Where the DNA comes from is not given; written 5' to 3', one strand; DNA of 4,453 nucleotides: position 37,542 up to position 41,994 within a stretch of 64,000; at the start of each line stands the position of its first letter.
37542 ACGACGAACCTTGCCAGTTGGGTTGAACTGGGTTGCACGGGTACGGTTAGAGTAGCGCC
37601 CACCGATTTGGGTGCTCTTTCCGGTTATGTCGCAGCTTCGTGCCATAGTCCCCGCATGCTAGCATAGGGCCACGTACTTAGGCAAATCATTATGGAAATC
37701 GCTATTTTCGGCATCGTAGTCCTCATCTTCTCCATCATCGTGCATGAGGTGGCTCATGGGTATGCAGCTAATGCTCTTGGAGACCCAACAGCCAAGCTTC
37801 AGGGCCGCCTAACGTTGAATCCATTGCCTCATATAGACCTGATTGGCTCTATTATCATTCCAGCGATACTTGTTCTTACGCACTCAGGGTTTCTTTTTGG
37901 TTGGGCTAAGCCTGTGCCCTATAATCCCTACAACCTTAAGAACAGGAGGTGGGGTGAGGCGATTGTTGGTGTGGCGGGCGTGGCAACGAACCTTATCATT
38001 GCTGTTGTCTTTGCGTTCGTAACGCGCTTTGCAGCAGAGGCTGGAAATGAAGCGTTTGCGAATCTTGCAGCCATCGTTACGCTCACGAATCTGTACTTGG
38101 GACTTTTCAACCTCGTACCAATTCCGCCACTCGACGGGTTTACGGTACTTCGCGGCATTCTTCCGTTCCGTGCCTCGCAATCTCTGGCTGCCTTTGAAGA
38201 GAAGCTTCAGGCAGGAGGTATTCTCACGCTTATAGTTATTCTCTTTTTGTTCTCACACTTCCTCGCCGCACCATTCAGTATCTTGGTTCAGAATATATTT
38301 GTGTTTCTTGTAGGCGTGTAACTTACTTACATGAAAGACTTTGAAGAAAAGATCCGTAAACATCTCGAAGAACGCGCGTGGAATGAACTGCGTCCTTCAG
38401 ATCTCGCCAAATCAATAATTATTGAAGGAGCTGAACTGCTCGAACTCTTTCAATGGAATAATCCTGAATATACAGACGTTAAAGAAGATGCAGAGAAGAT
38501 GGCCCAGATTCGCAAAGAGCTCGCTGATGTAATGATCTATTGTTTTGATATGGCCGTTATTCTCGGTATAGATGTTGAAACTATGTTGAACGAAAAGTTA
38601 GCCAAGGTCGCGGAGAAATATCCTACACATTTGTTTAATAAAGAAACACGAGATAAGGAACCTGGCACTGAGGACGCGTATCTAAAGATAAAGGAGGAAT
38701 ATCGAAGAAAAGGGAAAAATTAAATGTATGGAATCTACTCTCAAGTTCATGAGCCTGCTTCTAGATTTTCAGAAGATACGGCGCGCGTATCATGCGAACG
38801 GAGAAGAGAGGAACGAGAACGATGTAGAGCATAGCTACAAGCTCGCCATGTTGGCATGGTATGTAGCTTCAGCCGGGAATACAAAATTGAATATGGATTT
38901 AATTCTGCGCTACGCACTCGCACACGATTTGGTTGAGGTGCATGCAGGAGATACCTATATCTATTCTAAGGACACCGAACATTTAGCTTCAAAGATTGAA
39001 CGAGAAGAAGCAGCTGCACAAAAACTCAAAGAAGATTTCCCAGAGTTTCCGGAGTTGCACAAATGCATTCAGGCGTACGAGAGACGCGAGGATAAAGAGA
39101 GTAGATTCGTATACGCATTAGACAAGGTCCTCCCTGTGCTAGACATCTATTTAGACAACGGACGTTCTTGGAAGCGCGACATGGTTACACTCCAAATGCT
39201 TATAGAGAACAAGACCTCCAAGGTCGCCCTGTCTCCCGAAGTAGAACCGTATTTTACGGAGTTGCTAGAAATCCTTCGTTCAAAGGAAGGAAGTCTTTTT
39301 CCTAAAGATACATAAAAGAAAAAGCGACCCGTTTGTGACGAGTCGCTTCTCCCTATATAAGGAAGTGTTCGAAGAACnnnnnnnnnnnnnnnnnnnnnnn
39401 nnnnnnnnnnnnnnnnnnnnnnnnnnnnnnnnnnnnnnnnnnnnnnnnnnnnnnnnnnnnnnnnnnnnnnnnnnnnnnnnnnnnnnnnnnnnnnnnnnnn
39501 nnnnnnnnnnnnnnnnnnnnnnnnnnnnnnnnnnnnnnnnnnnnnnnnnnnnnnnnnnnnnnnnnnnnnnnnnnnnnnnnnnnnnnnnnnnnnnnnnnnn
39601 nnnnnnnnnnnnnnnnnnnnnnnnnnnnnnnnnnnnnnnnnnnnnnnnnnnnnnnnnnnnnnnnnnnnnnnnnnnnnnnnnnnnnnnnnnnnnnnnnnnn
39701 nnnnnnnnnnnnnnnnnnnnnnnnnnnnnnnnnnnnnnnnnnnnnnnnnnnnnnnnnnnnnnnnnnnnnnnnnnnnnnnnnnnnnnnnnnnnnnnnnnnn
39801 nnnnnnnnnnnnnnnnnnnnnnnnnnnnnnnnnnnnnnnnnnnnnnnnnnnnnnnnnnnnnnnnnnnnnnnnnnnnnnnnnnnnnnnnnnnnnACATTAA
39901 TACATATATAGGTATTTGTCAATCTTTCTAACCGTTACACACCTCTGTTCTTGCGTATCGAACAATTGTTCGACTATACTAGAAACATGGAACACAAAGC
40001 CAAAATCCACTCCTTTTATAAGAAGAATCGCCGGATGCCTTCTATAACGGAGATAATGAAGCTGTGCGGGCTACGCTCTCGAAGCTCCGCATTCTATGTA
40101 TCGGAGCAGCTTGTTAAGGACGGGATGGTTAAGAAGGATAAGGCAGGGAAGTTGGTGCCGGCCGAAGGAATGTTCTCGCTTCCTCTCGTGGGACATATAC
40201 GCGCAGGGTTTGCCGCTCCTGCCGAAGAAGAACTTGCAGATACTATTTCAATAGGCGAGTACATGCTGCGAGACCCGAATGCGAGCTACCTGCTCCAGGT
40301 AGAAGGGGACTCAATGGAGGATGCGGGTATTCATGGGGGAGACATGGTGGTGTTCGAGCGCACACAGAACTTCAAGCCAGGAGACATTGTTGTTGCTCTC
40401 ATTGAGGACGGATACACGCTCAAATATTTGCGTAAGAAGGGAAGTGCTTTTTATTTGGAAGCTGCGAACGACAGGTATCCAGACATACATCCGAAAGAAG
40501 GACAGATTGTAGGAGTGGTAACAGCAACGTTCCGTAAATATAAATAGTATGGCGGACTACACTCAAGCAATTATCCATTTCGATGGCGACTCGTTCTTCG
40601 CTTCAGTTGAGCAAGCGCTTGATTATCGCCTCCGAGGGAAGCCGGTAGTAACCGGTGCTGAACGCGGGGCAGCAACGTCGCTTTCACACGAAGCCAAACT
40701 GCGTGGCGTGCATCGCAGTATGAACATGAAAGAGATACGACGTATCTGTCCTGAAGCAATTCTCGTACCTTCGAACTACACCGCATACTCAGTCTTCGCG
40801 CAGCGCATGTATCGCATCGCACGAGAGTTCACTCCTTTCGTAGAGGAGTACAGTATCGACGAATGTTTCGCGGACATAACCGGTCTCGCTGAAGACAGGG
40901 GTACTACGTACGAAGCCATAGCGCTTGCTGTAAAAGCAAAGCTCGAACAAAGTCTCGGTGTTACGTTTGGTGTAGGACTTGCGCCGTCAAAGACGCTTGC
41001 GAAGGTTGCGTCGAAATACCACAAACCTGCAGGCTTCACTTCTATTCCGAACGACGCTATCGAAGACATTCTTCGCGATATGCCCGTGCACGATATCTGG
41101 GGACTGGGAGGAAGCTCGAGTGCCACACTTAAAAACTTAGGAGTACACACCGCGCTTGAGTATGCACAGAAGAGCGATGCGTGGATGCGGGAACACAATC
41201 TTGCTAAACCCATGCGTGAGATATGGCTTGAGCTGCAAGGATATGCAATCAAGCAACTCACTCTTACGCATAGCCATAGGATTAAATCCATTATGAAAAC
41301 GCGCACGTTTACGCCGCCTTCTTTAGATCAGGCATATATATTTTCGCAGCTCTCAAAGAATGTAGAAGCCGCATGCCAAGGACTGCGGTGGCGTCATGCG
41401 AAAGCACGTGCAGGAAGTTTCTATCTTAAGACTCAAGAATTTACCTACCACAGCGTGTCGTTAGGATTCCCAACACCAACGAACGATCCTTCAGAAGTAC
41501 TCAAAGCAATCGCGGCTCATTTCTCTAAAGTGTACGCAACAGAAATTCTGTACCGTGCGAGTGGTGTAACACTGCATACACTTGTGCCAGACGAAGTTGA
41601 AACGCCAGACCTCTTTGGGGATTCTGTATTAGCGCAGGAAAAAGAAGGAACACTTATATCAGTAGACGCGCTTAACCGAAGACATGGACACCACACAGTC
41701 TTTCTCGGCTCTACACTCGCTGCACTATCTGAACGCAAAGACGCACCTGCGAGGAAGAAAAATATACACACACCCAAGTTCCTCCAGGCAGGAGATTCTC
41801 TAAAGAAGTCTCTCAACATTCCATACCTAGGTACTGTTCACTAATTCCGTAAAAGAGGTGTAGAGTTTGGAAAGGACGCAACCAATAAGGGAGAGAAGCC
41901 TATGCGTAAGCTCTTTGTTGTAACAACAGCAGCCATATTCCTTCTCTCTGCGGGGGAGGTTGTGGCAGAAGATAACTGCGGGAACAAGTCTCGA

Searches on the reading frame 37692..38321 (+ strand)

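Call 39: search_protein_families(library=pfam, proteins=[window:37692-38321:+], max_evalue=0.01)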
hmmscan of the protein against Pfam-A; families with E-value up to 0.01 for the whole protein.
window:37692-38321:+ (209 aa): 1 family
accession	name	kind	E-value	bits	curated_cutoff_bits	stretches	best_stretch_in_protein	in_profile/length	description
PF02163.28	Peptidase_M50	-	1.4e-14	54.4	27.2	2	120-181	157-219/221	Peptidase family M50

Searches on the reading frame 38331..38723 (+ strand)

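Call 39: search_protein_families(library=pfam, proteins=[window:38331-38723:+], max_evalue=0.01)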
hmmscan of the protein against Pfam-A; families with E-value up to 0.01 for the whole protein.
window:38331-38723:+ (130 aa): 2 families
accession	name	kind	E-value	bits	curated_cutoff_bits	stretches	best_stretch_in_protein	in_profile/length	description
PF12643.12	MazG-like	-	2.1e-12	47.5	27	1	28-99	2-72/85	MazG-like family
PF03819.22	MazG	-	0.0002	22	22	1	27-99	8-72/74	MazG nucleotide pyrophosphohydrolase domain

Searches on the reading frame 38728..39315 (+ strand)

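Call 39: search_protein_families(library=pfam, proteins=[window:38728-39315:+], max_evalue=0.01)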
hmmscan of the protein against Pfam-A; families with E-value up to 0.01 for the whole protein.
window:38728-39315:+ (195 aa): 3 families
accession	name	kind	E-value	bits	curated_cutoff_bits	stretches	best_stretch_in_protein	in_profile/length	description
PF13023.12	HD_3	-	5.8e-29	101.6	22.5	1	17-166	8-157/165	HD domain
PF12917.13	YfbR-like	-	2e-11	44.4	25.9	1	6-135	1-136/182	5'-deoxynucleotidase YfbR-like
PF01966.28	HD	-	1e-05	26.2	22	1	34-134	3-113/116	HD domain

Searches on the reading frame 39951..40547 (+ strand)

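Call 39: search_protein_families(library=pfam, proteins=[window:39951-40547:+], max_evalue=0.01)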
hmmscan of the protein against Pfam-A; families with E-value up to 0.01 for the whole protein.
window:39951-40547:+ (198 aa): 1 family
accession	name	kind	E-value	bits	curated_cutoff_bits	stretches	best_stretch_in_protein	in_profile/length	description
PF00717.28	Peptidase_S24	-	4.4e-27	94.5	23.3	1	78-190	1-115/116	Peptidase S24-like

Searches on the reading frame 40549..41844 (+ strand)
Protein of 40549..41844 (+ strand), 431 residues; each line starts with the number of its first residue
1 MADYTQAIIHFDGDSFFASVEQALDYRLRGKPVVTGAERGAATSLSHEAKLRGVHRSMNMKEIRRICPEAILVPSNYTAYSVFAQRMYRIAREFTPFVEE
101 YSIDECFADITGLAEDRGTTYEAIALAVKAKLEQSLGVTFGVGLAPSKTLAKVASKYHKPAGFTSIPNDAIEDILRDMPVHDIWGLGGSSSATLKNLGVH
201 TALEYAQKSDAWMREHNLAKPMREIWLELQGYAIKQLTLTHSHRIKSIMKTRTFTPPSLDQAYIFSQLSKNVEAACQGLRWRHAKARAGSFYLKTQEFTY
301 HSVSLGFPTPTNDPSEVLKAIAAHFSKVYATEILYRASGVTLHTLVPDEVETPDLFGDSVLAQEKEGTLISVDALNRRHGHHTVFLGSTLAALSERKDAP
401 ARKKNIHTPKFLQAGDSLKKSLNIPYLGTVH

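Call 39: search_protein_families(library=pfam, proteins=[window:40549-41844:+], max_evalue=0.01)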
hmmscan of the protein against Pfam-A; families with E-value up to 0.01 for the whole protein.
window:40549-41844:+ (431 aa): 3 families
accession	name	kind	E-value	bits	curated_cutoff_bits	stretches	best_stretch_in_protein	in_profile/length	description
PF00817.25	IMS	-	2.7e-39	134.9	23.2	1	12-156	2-148/148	impB/mucB/samB family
PF11799.13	IMS_C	-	1.6e-12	48.3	20.7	1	246-354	2-108/109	impB/mucB/samB family C-terminal domain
PF11798.14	IMS_HHH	-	1e-05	25.9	24.4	1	169-199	2-32/32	IMS family HHH motif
